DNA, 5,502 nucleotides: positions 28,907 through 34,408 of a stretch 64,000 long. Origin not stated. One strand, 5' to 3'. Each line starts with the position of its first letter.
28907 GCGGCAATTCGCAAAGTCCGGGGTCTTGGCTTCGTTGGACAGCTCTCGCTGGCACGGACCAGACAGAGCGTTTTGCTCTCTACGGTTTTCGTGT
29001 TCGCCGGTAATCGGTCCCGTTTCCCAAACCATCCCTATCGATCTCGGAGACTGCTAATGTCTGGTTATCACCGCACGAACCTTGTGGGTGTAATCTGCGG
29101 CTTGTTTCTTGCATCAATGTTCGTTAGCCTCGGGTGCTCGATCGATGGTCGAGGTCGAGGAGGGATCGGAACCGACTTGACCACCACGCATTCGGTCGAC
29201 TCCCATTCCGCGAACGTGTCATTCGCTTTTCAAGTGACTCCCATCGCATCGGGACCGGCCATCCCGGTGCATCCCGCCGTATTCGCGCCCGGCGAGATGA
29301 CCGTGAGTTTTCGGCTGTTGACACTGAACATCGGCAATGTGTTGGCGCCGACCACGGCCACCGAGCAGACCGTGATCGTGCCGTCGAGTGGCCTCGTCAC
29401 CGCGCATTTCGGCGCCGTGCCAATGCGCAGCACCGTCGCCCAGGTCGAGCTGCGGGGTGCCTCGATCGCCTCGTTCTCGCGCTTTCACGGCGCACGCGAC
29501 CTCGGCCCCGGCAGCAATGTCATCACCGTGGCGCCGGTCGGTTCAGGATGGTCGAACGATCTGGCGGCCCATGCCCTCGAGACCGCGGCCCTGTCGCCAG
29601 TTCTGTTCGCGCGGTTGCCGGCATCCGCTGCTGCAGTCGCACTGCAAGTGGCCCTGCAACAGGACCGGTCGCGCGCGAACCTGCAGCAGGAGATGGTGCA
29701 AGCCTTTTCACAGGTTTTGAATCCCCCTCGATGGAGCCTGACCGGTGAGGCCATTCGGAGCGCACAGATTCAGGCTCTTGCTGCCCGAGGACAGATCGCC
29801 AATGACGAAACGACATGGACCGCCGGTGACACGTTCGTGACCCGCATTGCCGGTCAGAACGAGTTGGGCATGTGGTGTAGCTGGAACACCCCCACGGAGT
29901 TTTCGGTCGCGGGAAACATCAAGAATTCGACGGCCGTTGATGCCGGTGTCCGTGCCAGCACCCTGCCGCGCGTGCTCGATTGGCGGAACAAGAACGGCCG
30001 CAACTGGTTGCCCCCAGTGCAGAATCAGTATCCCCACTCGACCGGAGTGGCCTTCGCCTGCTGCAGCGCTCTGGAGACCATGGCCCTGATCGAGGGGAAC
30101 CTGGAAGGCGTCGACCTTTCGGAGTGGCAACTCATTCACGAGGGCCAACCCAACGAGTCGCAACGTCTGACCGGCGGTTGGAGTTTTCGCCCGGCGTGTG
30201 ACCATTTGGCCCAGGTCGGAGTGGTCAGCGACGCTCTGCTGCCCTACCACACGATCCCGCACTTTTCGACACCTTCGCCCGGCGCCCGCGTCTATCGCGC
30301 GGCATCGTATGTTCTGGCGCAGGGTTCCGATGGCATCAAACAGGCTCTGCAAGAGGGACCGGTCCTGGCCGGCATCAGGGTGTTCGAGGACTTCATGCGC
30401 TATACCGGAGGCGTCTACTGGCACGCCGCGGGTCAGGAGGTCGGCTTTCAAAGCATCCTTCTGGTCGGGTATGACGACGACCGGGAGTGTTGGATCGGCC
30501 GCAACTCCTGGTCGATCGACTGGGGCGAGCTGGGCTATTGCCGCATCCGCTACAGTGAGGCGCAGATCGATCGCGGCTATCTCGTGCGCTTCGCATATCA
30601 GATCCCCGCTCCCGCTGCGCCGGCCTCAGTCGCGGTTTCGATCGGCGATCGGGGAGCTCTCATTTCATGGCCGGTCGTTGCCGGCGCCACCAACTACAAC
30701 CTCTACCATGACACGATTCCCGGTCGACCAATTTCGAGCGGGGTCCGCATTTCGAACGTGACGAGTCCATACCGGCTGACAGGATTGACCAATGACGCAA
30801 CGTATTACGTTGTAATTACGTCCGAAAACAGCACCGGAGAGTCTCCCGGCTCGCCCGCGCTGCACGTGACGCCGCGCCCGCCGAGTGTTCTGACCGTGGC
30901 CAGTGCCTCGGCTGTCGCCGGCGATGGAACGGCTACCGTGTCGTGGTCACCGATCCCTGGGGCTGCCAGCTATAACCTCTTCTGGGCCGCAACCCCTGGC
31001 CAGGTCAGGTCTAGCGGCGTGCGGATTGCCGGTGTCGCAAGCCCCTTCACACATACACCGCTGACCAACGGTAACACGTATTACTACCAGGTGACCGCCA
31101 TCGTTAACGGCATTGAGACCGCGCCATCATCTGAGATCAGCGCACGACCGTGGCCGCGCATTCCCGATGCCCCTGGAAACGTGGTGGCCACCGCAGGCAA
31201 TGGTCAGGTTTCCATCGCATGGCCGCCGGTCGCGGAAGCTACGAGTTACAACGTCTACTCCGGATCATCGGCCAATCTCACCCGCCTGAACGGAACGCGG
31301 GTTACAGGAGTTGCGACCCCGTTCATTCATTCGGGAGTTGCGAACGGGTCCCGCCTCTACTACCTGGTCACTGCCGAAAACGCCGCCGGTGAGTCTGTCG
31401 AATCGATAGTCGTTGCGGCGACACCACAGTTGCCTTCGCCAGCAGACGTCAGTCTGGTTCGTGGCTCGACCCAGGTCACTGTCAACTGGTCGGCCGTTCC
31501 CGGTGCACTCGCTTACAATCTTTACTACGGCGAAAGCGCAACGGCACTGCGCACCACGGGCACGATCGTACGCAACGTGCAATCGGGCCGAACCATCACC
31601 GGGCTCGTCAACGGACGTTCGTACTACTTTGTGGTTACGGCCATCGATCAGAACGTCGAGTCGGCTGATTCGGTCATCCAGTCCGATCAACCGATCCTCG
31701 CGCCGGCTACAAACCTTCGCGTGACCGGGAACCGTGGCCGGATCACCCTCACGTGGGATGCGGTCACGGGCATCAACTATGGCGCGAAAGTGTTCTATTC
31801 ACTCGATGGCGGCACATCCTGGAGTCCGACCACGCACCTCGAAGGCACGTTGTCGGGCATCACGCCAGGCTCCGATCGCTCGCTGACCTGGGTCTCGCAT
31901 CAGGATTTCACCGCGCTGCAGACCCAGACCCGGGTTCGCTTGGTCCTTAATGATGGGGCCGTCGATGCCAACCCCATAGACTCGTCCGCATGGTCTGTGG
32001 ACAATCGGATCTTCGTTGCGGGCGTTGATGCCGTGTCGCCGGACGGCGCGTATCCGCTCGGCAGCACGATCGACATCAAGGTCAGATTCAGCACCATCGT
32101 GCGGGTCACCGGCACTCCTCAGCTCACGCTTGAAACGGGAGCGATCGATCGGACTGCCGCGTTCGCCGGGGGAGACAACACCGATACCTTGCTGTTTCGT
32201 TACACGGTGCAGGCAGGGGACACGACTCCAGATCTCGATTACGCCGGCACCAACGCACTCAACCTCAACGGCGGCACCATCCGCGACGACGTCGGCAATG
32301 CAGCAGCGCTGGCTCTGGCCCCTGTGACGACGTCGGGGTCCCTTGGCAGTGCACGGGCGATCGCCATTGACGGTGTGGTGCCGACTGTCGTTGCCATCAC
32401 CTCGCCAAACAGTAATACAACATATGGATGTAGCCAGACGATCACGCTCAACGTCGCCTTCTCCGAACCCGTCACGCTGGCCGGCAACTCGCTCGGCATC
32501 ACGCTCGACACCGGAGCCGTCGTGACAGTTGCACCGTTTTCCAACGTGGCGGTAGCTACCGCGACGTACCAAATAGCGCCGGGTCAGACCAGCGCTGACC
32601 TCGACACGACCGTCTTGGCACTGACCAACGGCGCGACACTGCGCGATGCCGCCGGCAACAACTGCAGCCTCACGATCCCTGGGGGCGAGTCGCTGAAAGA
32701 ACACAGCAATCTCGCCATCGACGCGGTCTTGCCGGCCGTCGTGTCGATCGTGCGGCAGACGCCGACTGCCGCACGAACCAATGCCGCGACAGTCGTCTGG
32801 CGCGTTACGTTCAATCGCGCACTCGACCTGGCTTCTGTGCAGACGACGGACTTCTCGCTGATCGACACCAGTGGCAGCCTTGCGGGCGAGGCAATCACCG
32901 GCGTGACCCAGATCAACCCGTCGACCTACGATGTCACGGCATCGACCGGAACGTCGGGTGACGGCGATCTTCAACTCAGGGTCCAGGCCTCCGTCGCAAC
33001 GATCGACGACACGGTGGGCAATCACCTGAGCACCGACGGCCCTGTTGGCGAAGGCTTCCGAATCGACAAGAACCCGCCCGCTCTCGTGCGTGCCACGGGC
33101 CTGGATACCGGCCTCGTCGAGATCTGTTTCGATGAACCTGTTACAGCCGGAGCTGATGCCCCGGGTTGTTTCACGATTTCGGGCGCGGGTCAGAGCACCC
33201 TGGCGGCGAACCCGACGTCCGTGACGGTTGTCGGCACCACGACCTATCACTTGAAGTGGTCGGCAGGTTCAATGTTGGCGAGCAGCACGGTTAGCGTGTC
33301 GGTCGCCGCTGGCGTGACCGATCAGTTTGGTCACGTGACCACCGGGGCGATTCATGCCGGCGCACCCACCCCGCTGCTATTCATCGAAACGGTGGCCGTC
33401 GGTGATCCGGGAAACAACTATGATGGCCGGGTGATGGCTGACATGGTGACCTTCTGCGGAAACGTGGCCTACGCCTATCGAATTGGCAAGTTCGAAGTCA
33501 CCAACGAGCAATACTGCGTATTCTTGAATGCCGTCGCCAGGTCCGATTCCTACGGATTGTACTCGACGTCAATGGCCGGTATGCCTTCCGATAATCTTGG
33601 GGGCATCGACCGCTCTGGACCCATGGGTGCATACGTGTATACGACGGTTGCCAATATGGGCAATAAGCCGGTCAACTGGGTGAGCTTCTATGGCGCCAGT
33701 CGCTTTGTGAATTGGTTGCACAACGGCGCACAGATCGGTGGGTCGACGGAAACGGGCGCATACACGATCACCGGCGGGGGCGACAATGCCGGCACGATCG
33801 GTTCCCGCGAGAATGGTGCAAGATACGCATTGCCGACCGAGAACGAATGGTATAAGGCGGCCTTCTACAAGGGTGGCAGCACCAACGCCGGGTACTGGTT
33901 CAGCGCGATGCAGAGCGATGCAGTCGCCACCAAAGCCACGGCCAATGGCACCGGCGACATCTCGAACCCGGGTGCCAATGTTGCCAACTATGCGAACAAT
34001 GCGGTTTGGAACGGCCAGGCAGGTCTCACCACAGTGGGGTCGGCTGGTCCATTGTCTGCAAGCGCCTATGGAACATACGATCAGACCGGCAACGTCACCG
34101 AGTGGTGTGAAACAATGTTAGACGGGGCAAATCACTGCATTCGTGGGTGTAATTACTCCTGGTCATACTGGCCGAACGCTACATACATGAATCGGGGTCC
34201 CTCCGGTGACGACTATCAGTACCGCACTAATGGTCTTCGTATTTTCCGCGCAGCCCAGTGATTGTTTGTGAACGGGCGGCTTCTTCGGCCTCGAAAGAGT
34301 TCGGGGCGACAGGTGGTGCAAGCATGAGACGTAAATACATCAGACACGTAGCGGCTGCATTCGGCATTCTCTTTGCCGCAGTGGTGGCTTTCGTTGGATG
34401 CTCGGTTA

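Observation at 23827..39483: Three tandem, divergent paralogs of a ~1720-1735-residue lipoprotein combining a papain-like C1 peptidase, FN3 and Ig repeats, one BNR Asp-box and a C-terminal FGE/SUMF1-type domain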

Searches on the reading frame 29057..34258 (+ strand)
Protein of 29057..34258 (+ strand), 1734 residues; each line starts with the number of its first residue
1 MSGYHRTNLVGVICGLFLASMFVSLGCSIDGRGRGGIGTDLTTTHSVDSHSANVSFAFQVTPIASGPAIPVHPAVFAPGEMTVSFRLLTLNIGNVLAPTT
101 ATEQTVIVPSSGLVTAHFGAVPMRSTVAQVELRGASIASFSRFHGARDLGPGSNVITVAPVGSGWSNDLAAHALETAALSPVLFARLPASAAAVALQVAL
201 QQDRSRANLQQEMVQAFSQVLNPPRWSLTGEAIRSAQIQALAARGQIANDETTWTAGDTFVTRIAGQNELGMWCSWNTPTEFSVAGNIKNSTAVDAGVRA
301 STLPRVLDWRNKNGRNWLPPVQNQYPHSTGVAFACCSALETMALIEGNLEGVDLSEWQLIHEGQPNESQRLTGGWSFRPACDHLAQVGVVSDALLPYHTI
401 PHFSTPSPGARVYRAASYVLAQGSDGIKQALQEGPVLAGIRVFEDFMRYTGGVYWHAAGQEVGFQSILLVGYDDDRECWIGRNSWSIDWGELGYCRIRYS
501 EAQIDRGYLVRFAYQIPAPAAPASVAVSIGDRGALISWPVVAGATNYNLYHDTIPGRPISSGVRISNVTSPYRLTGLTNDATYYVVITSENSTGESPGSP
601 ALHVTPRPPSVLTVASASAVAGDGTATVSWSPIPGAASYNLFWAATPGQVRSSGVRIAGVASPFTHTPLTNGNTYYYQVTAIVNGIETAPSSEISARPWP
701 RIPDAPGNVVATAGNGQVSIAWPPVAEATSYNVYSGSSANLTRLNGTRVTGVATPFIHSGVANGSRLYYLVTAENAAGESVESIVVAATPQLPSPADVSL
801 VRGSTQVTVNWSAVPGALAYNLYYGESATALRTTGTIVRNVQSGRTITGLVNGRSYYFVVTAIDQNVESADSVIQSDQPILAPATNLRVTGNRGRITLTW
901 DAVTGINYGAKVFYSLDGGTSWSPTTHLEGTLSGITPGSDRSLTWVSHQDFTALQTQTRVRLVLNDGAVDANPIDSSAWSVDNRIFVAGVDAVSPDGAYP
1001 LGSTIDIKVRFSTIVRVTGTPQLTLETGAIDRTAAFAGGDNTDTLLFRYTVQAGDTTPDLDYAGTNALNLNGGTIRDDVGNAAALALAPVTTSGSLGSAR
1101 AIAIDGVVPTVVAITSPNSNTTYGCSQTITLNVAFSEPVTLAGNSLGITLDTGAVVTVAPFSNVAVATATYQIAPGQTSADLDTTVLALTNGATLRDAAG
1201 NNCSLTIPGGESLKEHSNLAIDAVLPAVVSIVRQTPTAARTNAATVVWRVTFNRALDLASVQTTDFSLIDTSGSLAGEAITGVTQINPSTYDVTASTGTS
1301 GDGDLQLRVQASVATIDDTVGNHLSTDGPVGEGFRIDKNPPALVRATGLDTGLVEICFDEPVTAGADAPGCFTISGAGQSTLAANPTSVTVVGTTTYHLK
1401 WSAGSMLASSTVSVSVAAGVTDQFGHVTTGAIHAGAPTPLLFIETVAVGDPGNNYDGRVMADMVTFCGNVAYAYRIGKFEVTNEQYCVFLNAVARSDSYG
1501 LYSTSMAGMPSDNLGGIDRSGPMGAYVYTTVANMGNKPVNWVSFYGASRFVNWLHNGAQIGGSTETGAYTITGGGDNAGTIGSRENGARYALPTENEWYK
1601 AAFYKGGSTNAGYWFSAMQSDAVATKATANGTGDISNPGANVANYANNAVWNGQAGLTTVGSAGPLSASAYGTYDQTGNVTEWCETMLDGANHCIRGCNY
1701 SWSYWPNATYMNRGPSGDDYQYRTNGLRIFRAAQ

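Call 6: search_protein_families(library=pfam, proteins=[window:29057-34258:+], max_evalue=0.01)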
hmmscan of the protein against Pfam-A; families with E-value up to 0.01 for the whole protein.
window:29057-34258:+ (1734 aa): 4 families
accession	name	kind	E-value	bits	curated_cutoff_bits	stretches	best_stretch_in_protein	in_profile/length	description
PF00112.29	Peptidase_C1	-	2e-23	84.1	20.7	1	303-501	1-206/220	Papain family cysteine protease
PF03781.23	FGE-sulfatase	-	9.9e-17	61.9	23.3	1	1472-1718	35-223/255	Sulfatase-modifying factor enzyme 1-like domain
PF00041.27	fn3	-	1.1e-11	45.2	25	1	794-869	2-78/84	Fibronectin type III domain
PF13205.12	Big_5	-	0.0083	17.3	23.6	0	1109-1202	5-94/105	Bacterial Ig-like domain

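Call 7: search_protein_families(library=ncbifam, proteins=[window:29057-34258:+], max_evalue=0.01)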
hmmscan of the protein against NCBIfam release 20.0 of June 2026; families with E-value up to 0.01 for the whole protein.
window:29057-34258:+ (1734 aa): 1 family
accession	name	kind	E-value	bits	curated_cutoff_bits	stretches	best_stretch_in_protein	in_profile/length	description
TIGR03525.2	GldK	equivalog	0.0027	17.1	350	0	1584-1690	250-340/408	T9SS ring complex lipoprotein PorK/GldK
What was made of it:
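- On T9SS PorK/GldK: TIGR03525 scores 17 bits against a cut-off of 350 (call 7).
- Closest known: PorK/GldK. Different: The NCBIfam GldK model scores 17 bits against a cut-off of 350 (call 7).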

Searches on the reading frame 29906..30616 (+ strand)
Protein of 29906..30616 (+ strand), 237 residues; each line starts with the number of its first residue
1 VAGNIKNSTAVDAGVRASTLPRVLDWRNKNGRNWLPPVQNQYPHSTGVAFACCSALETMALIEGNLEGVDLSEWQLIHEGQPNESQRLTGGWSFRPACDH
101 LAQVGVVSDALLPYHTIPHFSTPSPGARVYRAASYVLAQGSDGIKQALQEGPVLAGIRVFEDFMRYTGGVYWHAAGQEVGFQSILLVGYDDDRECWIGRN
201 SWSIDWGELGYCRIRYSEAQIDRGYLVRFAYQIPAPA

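Call 89: search_solved_structures(query=window:29906-30616:+, max_evalue=1e-10, show_alignments=1)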
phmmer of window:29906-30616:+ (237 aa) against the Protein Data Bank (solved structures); distinct sequences matched with E-value up to 1e-10: 83 (the best 60 are shown).
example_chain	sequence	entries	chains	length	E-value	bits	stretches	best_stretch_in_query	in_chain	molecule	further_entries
1jqp_A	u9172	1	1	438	1.9e-19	73.6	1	18-218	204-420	dipeptidyl peptidase I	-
3pdf_A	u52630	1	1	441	1.7e-18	70.5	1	19-217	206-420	Dipeptidyl peptidase 1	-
3qj3_A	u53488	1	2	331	8.5e-17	64.9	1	8-215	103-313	Cathepsin L-like protein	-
4yyq_A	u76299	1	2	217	2e-16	63.7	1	20-220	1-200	Ficin isoform A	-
6u7d_A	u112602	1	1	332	6.6e-15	58.7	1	15-215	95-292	FBSB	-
2o6x_A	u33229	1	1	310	9.8e-15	58.2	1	19-215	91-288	Secreted cathepsin L 1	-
3qsd_A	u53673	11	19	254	1.1e-14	58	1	132-215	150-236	Cathepsin B-like peptidase (C01 family)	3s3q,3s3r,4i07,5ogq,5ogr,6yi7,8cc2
6mis_A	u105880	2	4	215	1.2e-14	57.9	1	21-215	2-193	Ananain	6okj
6y6l_A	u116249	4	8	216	1.2e-14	57.9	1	21-215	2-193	Ananain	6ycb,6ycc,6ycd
4i05_A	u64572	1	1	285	1.3e-14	57.8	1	132-215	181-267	Cathepsin B-like peptidase (C01 family)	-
1cqd_A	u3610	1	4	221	1.8e-14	57.3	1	20-218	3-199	PROTEIN (PROTEASE II)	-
4i04_A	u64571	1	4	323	1.8e-14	57.3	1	132-215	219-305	Cathepsin B-like peptidase (C01 family)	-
6yce_A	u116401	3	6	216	2.4e-14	56.9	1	20-215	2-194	FBSB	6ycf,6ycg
3bcn_A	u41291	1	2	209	9.3e-14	55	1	20-215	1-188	Ervatamin-A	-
8r76_A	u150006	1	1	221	1.6e-13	54.2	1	20-220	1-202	Ficin 1b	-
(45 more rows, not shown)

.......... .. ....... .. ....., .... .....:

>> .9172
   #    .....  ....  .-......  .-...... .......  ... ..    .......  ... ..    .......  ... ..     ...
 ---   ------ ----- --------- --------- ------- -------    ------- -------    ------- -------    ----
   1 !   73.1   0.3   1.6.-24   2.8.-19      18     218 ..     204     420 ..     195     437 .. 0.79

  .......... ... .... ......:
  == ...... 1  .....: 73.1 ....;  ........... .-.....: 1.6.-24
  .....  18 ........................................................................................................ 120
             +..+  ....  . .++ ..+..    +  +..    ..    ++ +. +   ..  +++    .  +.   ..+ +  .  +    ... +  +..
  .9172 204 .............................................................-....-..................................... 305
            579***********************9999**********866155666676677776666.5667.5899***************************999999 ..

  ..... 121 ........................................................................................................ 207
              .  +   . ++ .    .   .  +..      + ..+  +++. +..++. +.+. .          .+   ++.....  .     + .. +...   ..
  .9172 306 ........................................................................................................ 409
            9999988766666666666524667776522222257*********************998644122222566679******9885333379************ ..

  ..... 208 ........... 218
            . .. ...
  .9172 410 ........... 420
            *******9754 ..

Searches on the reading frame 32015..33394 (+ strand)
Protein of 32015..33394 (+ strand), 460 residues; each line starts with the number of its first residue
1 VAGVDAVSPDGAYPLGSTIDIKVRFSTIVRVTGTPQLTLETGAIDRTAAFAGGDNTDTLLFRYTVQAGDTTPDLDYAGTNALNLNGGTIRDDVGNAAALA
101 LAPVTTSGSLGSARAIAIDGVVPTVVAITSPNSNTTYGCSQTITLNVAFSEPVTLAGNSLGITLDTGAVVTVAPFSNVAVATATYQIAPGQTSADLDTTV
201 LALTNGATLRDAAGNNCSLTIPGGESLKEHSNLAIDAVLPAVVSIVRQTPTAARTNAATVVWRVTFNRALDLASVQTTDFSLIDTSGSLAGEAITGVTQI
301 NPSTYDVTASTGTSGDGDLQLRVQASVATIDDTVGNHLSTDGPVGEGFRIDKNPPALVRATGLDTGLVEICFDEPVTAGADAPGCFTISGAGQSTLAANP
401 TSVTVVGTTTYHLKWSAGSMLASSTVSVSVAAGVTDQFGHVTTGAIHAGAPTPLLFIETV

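Call 59: search_protein_families(library=pfam, proteins=[window:32015-33394:+], max_evalue=1)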
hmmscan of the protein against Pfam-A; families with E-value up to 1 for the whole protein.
window:32015-33394:+ (460 aa): 2 families
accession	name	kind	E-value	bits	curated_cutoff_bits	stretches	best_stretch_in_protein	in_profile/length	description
PF13205.12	Big_5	-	2.5e-07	31.8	23.6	2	123-216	5-94/105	Bacterial Ig-like domain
PF20871.2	KCTD1-15_CTD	-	0.17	12.4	27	0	234-278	23-67/97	BTB/POZ domain-containing protein KCTD1/15, C-terminal domain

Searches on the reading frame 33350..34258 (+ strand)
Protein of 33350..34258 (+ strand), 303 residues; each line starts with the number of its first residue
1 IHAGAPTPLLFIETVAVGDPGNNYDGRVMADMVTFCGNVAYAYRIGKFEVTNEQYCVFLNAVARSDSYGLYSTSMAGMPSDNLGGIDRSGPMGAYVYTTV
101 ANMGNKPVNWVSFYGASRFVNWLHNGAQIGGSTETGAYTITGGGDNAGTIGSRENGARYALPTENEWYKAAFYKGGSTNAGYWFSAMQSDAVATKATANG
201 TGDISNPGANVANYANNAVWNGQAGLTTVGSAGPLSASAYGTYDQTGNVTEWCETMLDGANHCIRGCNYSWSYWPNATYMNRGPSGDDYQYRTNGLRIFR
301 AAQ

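Call 27: search_solved_structures(query=window:33350-34258:+, max_evalue=0.01, show_alignments=3)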
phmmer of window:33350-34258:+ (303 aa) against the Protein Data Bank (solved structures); distinct sequences matched with E-value up to 0.01: 2.
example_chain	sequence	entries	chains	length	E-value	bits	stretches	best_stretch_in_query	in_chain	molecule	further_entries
7ml6_A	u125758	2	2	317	0.0014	21.5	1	158-258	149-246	CalU17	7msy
6vqp_A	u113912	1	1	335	0.0018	21.1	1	158-258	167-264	CalU17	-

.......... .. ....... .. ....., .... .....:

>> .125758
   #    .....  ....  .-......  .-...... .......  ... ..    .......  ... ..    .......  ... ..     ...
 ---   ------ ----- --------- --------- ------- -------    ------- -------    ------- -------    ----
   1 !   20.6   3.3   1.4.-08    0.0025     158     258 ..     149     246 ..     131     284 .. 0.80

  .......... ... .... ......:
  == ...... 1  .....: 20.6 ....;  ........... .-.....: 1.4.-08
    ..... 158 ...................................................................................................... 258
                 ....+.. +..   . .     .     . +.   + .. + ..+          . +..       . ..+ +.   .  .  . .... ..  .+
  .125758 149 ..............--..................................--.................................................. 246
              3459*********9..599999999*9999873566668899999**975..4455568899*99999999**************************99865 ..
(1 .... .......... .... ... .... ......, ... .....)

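Call 45: find_homologous_proteins(query=window:33383-34258:+, max_evalue=0.001)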
Query window:33383-34258:+ (292 aa): 6847 proteins with E <= 0.001 among 7543 candidates; the best 120 are listed.
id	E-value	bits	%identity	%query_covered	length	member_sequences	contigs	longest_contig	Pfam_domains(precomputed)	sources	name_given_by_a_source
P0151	7.9e-71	257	55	83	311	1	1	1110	PF03781.23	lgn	-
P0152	1.4e-68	250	54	89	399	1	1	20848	PF03781.23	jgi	jgi:formylglycine-generating enzyme required for sulfatase activity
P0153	1.6e-68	250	57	83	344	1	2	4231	PF03781.23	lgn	-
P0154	2.3e-66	243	52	89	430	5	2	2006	PF03781.23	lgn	-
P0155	3.3e-66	242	52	89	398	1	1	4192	PF03781.23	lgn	-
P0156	4.4e-66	242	53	89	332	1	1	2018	PF03781.23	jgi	jgi:formylglycine-generating enzyme required for sulfatase activity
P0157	4.4e-66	242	53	87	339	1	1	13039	PF03781.23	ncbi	-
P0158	6.5e-66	241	57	84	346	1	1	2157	PF07589.17,PF03781.23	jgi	jgi:formylglycine-generating enzyme required for sulfatase activity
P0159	1.2e-65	240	54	89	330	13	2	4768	PF03781.23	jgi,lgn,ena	-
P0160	2.7e-65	239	53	85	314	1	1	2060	PF03781.23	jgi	jgi:formylglycine-generating enzyme required for sulfatase activity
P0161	3.3e-65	239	57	85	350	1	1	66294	PF07589.17,PF03781.23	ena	-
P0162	3.7e-65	239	53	88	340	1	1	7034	PF07589.17,PF03781.23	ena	-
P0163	4.3e-65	238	55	84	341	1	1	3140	PF03781.23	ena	-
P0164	4.4e-65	238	51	89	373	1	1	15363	PF03781.23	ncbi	-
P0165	5.5e-65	238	52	87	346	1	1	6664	PF03781.23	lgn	-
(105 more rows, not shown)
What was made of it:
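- Homologs of the tip domain carry PEP-CTERM or dockerin anchors (call 45).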
